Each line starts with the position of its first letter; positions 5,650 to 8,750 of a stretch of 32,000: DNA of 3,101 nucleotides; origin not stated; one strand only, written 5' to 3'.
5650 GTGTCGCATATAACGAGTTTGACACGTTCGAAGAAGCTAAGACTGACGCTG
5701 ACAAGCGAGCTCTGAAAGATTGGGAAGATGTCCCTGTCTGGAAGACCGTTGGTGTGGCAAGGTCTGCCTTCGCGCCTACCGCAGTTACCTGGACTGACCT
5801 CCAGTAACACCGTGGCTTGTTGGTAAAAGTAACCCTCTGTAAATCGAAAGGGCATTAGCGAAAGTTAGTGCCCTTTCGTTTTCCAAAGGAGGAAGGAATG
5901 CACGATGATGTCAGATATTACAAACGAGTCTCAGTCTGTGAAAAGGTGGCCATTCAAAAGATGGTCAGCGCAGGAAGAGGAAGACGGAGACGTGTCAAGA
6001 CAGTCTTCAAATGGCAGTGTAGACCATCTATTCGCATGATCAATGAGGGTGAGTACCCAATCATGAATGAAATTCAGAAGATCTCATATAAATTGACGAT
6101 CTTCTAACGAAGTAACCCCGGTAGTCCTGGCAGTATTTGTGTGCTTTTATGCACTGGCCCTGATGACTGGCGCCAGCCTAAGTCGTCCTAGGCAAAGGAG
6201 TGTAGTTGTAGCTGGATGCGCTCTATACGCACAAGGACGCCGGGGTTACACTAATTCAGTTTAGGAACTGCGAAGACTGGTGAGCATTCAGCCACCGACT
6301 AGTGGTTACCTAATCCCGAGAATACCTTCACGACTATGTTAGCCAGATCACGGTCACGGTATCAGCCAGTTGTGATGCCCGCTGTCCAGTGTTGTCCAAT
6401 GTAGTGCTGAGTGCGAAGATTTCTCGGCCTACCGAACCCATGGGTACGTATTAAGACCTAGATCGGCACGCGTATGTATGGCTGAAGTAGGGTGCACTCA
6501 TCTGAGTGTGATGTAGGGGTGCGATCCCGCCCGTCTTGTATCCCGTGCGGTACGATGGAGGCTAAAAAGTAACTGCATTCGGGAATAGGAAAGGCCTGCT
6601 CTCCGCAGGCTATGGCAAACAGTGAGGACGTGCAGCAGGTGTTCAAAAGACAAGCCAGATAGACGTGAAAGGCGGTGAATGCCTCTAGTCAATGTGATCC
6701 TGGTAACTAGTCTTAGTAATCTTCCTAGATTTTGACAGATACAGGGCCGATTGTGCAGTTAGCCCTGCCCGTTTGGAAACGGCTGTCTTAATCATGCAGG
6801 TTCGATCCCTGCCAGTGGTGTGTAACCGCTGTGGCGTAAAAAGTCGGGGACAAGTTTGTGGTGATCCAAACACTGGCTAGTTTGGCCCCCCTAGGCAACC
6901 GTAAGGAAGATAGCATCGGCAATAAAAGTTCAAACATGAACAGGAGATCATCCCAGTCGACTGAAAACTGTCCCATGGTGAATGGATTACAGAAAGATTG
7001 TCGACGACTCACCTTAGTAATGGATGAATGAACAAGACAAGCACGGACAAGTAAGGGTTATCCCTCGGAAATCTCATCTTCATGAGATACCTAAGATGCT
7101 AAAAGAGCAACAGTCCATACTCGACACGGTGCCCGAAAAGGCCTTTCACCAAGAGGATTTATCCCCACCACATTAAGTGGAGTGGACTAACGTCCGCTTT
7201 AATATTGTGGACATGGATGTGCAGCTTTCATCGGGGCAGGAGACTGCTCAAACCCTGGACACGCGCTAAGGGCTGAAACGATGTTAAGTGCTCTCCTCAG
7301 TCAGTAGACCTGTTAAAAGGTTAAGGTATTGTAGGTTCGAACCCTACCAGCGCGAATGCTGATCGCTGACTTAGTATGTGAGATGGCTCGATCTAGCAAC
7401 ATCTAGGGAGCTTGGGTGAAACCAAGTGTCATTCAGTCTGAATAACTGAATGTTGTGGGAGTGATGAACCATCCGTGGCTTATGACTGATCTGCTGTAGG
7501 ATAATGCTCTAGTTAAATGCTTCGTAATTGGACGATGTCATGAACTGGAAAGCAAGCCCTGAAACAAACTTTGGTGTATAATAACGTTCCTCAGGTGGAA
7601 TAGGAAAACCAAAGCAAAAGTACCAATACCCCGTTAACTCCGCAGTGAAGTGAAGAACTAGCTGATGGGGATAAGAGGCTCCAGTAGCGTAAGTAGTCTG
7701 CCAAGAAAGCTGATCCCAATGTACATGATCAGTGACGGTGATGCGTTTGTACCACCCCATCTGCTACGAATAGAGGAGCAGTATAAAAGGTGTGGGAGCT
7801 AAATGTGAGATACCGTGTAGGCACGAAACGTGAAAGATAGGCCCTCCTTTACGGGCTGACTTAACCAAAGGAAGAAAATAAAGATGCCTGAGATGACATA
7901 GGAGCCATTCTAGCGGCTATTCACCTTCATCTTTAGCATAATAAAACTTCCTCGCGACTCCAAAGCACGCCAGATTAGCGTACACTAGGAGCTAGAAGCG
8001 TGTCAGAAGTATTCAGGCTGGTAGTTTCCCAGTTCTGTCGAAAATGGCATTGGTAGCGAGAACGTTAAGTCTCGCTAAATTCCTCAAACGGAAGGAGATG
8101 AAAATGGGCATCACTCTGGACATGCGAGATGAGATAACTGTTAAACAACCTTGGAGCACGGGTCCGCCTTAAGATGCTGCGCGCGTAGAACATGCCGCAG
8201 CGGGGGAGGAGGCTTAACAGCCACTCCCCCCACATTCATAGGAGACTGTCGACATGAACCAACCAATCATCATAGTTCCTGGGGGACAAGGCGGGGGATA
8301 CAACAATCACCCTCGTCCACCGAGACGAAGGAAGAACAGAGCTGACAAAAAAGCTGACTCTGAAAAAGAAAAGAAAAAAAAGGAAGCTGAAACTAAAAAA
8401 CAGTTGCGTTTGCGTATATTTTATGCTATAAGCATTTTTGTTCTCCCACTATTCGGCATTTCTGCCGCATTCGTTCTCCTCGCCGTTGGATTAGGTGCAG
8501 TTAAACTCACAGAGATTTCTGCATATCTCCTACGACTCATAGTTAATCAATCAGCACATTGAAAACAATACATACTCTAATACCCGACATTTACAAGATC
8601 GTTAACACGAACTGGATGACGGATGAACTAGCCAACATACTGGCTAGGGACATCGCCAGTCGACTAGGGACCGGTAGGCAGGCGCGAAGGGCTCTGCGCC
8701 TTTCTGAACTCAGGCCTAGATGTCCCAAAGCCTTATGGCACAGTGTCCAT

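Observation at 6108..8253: About 2.1 kb without a credible ORF in a gap-free phage genome: candidate giant ornate noncoding RNA locus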

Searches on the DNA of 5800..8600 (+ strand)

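Call 6: search_rna_families(source=window, start=5800, end=8600, threshold=evalue, max_evalue=10, show_alignments=3)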
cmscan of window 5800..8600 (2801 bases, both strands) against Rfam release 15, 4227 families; matches with E-value up to 10: 5.
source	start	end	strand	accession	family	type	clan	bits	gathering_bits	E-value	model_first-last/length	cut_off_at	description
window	8357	8454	+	RF00112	CyaR_RyeE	Gene; sRNA;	-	19.1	47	4.1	1-85/85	no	CyaR/Rye RNA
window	5823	5883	+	RF02353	BjrC68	Gene; sRNA;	-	18.8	39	0.12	1-82/82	no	Bradyrhizobiaceae sRNA BjrC68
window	6483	6672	+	RF01928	Mico1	Gene; lncRNA;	-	15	60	9.3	1-205/205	no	Maternal intergenic circadian oscillating RNA 1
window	6480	6525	+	RF01147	sR12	Gene; snRNA; snoRNA; CD-box;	-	14.6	38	7.2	1-52/52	no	Small nucleolar RNA sR12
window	8469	8514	+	RF01704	Glutamine-II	Cis-reg; riboswitch;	-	12.6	33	8.8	1-60/60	no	Glutamine-II riboswitch aptamer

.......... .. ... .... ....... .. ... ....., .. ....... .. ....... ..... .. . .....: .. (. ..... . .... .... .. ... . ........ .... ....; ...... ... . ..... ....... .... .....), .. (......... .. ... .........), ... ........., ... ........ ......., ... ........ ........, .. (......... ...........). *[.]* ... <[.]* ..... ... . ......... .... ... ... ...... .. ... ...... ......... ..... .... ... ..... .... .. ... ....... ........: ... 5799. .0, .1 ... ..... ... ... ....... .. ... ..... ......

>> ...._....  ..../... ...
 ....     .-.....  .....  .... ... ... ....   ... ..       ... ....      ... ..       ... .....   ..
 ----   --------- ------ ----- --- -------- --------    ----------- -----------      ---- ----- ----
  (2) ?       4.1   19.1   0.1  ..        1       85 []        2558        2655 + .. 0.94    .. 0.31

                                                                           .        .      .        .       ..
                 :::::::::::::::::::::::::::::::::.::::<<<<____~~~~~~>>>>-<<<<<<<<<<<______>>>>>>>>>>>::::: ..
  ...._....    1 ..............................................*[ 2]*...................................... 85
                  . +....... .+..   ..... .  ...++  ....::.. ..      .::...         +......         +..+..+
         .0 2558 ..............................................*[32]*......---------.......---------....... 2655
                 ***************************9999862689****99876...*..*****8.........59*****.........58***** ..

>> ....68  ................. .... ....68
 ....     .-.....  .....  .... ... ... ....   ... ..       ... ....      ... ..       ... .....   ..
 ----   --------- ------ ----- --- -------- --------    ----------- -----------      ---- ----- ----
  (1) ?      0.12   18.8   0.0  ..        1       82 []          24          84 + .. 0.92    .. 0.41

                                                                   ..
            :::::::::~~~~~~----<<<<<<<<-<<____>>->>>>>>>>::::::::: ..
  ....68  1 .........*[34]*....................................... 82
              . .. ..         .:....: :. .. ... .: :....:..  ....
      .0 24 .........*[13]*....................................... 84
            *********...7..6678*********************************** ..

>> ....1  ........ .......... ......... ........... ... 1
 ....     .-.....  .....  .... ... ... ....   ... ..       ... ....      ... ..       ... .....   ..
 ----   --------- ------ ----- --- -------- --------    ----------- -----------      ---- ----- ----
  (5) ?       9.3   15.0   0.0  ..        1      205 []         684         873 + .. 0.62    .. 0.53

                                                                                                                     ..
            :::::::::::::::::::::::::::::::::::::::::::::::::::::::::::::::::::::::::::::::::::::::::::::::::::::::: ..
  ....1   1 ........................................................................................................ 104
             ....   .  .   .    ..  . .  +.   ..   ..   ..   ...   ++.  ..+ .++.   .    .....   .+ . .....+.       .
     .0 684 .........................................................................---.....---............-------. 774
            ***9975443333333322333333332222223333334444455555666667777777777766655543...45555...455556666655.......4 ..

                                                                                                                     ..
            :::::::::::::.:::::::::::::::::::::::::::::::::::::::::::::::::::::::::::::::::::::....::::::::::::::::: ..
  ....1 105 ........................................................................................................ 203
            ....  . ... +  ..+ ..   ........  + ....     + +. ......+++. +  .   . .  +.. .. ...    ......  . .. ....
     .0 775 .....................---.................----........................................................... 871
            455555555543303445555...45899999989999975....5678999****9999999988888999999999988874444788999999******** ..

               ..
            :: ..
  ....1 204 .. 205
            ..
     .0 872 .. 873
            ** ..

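Call 7: search_dna_similar(query=window:6000-8400:+, collection=phages, mode=distant, max_rows=30)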
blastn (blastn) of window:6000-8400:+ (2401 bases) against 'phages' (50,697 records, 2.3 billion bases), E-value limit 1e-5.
No match.

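Call 73: build_rna_model(alignment_id=A5, structure=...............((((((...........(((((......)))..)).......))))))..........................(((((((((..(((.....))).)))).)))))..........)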
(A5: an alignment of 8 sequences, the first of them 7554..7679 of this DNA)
Model R1 built from alignment A5 (8 sequences, 132 columns); structure: as given.
model positions 125; base pairs 23; branch points 1; effective number of sequences 2.48; information 0.59 bits per position. Calibrated on 0.2 Mb of random sequence (short: E-values are rough).
structure used (alignment columns):
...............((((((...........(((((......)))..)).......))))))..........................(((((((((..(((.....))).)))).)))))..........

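Call 74: search_with_rna_model(model_id=R1, sources=[window, L002, L003, L004, L006, L007, L008, L009, L012, L013, L014, L015, L016, L017, L018, L019, L020, L021, L022, L023, L024, L025, L026, L027, L028, L029, L030, L031, L032, L033, L034, L035, L036, L037, L038, L039, L040, L042, L043, L044, L045, L046, L047, L048, L049, L050, L053, L054, L056, L060, L061, L062, L063, L064, L066, L067, L068, L069, L070, L071, L072, L073, L074, L075, L076, L077, L078, L079, L080, L081, L082, L083, L084, L085, L086, L087, L088, L089, L090, L093, L094, L096, L097, L099, L001], max_evalue=1, make_alignment=true)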
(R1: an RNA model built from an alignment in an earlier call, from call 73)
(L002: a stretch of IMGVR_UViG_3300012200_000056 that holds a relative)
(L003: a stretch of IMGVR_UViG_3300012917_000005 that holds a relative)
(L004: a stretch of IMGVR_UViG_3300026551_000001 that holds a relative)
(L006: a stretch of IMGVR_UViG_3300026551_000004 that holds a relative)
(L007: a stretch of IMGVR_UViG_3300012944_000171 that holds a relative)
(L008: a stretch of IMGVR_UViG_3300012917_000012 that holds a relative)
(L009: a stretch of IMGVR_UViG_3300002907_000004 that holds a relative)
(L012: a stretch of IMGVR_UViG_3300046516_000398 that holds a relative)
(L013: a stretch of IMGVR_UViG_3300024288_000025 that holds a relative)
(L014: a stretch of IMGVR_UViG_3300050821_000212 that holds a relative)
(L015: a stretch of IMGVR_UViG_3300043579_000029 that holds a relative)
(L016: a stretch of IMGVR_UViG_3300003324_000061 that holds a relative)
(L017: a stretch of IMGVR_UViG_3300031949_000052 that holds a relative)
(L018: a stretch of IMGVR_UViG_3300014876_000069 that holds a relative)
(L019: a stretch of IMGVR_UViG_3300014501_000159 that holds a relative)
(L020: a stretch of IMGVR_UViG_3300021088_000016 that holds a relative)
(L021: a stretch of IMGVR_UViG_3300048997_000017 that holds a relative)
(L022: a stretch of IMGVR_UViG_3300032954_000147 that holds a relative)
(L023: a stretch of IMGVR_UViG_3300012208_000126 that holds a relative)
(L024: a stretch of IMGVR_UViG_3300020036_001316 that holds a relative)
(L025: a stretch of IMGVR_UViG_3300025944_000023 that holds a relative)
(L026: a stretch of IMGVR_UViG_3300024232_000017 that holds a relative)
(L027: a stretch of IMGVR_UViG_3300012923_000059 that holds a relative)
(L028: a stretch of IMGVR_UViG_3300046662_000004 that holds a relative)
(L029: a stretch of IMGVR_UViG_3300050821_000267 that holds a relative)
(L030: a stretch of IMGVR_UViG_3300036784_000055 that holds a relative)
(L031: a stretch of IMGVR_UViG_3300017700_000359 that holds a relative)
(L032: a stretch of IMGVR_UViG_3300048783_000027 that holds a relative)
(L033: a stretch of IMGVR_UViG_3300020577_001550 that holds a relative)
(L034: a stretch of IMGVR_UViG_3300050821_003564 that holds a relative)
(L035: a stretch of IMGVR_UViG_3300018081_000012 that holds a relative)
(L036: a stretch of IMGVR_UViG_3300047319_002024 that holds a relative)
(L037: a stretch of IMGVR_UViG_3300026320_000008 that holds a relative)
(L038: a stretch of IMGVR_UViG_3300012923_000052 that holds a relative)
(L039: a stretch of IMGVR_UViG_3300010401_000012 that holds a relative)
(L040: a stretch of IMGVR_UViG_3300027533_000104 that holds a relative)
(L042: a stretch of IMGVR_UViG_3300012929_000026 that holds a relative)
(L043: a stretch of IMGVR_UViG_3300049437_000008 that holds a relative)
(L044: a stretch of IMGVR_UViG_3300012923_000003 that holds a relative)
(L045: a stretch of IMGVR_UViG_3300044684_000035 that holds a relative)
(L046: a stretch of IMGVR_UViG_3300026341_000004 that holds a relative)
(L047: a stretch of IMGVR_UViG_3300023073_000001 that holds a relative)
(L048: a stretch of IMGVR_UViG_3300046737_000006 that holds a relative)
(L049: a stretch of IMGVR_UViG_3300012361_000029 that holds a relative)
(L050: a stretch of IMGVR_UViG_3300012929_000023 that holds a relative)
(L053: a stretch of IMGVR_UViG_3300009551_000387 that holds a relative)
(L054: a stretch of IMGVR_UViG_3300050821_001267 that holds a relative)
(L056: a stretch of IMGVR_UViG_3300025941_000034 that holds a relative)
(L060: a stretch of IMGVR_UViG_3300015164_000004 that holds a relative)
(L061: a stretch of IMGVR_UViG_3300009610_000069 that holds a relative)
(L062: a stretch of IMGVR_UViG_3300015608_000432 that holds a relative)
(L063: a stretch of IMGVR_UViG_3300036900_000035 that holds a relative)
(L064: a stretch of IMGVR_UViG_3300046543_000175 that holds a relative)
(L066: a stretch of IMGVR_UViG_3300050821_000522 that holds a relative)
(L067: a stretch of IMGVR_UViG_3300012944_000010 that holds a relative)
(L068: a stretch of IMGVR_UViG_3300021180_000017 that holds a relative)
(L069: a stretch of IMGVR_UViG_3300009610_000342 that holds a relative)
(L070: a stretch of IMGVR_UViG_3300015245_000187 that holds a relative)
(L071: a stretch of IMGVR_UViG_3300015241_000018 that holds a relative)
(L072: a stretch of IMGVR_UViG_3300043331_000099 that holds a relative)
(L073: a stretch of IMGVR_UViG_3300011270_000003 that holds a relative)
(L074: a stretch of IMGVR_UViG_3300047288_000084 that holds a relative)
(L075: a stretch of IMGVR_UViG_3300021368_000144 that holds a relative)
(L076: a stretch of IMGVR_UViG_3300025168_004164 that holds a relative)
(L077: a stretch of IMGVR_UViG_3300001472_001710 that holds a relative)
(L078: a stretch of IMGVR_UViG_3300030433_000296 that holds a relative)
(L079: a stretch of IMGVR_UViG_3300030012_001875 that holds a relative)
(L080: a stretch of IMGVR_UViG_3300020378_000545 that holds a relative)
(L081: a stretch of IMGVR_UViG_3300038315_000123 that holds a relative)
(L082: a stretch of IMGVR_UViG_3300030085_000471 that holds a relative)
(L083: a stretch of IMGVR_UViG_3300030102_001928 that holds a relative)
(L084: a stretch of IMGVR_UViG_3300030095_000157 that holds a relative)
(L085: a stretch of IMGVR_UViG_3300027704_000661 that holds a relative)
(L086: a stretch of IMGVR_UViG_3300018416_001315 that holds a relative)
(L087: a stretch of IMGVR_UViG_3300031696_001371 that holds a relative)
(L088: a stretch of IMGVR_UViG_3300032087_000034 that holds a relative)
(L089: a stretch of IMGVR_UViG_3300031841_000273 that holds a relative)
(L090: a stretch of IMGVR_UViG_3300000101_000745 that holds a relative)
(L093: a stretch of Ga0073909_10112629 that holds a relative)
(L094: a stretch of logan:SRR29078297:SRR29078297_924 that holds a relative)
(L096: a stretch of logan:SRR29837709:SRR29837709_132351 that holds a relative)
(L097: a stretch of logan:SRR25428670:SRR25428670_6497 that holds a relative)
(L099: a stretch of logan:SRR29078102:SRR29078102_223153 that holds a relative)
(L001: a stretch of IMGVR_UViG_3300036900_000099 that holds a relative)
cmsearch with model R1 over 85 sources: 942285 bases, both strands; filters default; matches with E-value up to 1: 10.
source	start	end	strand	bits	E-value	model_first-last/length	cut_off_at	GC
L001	14676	14802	+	135.2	6e-28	1-125/125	no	0.42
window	7554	7680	+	120.1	1.7e-24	1-125/125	no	0.43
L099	569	697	+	117.9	5.5e-24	1-125/125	no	0.53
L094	4814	4939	+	112.8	7.9e-23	1-125/125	no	0.48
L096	4725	4845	+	102.7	1.6e-20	1-125/125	no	0.45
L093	16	135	-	100.4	5.4e-20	1-125/125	no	0.51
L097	4543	4667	+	98.8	1.2e-19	1-125/125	no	0.49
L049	4469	4588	+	95.8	6.1e-19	1-125/125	no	0.51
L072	5424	5454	+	27.3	0.0029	84-114/125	no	0.52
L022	5513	5539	+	25.3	0.0085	86-112/125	no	0.44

Alignment A6: 10 matches aligned to the model, 134 columns, each read 5' to 3' on its own strand. Consensus structure (alignment columns), stored with it:
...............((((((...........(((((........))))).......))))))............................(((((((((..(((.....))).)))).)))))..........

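Call 77: search_rna_families(source=window, start=6100, end=6262, threshold=evalue, max_evalue=10, show_alignments=2)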
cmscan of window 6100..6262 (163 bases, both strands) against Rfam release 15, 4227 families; matches with E-value up to 10: 3.
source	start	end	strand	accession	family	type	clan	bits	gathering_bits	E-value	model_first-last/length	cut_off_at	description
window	6100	6120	-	RF01111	SBWMV2_UPD-PKk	Cis-reg;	-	12.2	35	7.4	1-21/21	no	Pseudoknot of upstream pseudoknot domain (UPD) of the 3'UTR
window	6155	6194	-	RF01068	Guanidine-II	Cis-reg; riboswitch;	-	12.1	32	2.2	1-48/48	no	Guanidine-II riboswitch aptamer (mini-ykkC)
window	6188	6200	+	RF03156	L31-Firmicutes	Cis-reg; leader;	CL00118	10.9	33.3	5.8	1-32/32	no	L31-Firmicutes ribosomal protein leader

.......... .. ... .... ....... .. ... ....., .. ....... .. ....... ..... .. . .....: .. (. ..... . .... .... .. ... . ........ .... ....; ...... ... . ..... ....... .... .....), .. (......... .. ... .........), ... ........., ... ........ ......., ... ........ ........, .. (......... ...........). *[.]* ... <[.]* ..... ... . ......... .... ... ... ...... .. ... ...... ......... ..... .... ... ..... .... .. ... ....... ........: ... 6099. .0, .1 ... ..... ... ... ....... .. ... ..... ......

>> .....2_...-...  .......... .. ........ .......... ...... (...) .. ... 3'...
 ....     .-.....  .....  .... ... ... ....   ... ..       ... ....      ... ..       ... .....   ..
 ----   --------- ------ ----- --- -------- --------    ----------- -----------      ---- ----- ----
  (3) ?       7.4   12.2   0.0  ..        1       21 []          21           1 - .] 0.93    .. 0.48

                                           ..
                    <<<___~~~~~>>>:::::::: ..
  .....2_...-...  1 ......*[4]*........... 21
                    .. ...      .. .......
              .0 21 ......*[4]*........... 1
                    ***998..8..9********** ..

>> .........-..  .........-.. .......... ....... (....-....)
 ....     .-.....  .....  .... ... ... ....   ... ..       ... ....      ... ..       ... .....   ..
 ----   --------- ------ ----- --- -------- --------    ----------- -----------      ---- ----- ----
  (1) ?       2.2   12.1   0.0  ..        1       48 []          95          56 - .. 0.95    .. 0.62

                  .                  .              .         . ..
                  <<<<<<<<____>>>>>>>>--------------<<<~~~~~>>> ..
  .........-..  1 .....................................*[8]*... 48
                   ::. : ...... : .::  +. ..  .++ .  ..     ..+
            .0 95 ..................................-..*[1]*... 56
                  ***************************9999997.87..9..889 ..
